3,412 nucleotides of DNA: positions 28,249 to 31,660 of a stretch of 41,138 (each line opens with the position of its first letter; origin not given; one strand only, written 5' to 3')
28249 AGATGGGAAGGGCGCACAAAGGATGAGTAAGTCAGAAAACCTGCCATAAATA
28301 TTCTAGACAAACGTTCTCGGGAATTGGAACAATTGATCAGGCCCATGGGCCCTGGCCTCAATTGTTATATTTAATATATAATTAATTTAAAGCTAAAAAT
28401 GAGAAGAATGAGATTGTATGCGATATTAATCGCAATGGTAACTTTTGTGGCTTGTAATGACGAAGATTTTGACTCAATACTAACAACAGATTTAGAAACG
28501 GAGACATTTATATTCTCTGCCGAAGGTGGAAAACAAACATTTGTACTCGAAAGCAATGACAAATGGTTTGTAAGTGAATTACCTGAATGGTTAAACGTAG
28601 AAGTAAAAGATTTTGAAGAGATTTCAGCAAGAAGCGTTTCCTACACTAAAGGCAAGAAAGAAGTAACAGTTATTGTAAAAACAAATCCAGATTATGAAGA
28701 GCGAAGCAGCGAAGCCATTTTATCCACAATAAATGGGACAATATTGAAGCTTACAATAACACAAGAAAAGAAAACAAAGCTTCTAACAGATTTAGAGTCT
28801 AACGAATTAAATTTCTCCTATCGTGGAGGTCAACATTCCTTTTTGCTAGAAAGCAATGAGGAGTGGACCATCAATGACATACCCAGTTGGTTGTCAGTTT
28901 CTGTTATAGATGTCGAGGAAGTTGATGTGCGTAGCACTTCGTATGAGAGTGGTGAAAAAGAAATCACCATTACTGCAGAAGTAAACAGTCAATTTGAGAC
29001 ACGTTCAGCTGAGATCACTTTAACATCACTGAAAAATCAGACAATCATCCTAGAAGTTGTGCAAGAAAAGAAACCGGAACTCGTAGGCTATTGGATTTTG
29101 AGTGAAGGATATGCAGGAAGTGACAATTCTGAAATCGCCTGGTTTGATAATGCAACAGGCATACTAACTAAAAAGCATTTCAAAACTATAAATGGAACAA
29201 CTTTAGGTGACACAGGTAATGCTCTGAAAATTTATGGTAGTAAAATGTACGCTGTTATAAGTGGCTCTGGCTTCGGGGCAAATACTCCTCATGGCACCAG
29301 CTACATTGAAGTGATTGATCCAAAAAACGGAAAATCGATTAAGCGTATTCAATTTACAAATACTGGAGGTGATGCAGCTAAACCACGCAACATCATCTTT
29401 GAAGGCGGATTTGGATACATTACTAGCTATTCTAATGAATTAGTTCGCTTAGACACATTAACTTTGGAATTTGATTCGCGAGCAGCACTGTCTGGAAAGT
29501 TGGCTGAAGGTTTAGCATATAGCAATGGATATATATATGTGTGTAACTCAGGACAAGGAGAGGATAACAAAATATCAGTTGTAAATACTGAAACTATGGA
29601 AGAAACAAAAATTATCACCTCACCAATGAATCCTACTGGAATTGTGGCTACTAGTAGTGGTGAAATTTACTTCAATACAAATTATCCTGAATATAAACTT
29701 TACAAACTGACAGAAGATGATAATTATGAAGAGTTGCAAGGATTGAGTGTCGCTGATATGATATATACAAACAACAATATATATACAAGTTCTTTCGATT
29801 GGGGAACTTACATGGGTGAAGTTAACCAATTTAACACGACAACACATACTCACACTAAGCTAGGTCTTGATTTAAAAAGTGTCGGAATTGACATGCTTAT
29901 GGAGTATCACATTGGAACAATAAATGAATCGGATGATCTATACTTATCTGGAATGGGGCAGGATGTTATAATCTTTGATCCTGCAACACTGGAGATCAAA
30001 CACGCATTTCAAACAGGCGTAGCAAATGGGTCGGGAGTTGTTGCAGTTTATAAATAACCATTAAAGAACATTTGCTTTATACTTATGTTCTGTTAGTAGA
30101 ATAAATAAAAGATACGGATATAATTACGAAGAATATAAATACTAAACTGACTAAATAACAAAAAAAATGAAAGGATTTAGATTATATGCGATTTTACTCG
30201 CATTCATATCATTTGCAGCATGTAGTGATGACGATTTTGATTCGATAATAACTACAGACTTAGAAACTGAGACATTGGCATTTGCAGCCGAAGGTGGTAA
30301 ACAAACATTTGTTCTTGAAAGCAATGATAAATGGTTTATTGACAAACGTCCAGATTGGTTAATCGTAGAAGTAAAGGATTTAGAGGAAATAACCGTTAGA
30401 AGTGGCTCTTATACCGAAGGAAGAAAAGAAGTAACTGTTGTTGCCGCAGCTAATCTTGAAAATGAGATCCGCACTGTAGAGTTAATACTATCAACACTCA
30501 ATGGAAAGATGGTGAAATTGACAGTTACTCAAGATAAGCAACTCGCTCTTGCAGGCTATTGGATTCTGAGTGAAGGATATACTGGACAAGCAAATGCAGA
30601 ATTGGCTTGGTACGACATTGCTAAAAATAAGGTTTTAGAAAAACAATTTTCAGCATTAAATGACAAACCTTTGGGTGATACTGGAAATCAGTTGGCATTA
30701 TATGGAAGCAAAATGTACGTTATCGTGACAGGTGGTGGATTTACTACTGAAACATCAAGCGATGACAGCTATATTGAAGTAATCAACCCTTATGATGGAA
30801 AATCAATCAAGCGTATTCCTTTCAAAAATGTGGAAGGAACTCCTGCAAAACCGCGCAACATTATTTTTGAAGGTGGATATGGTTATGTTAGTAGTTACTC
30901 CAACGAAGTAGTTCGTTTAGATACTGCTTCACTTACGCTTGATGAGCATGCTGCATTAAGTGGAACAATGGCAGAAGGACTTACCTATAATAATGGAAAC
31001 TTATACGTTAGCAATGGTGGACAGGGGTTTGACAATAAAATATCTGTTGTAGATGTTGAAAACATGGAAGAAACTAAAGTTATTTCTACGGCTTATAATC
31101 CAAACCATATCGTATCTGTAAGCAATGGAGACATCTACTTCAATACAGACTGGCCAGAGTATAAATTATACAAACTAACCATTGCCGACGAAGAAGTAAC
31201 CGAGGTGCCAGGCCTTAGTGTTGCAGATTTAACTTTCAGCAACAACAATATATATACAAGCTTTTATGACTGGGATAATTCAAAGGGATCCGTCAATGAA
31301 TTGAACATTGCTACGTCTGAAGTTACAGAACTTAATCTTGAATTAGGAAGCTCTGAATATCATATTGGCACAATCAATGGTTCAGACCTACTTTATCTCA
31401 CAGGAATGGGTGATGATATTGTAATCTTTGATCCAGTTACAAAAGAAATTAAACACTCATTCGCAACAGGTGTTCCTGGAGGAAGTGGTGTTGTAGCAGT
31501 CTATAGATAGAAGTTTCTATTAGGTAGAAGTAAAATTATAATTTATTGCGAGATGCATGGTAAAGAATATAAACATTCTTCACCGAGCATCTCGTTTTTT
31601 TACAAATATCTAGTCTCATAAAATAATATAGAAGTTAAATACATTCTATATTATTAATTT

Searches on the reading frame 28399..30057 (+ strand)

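Call 38: search_protein_families(library=pfam, proteins=[window:28399-30057:+], max_evalue=0.00001)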
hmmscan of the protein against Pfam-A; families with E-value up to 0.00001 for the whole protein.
window:28399-30057:+ (552 aa): 2 families
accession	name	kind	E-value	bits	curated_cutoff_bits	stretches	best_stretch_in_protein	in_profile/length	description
PF16819.11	DUF5074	-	2.9e-12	46.8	27.2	1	230-464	2-236/353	Domain of unknown function (DUF5074)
PF13004.13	BACON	-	1.1e-08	35.4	25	0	56-123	3-61/61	Putative binding domain, N-terminal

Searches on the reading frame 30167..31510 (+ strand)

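Call 38: search_protein_families(library=pfam, proteins=[window:30167-31510:+], max_evalue=0.00001)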
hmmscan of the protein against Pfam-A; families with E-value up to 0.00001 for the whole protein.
window:30167-31510:+ (447 aa): 1 family
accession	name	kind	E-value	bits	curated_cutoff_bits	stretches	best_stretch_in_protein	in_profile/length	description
PF16819.11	DUF5074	-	1.5e-10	41.1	27.2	1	130-347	2-221/353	Domain of unknown function (DUF5074)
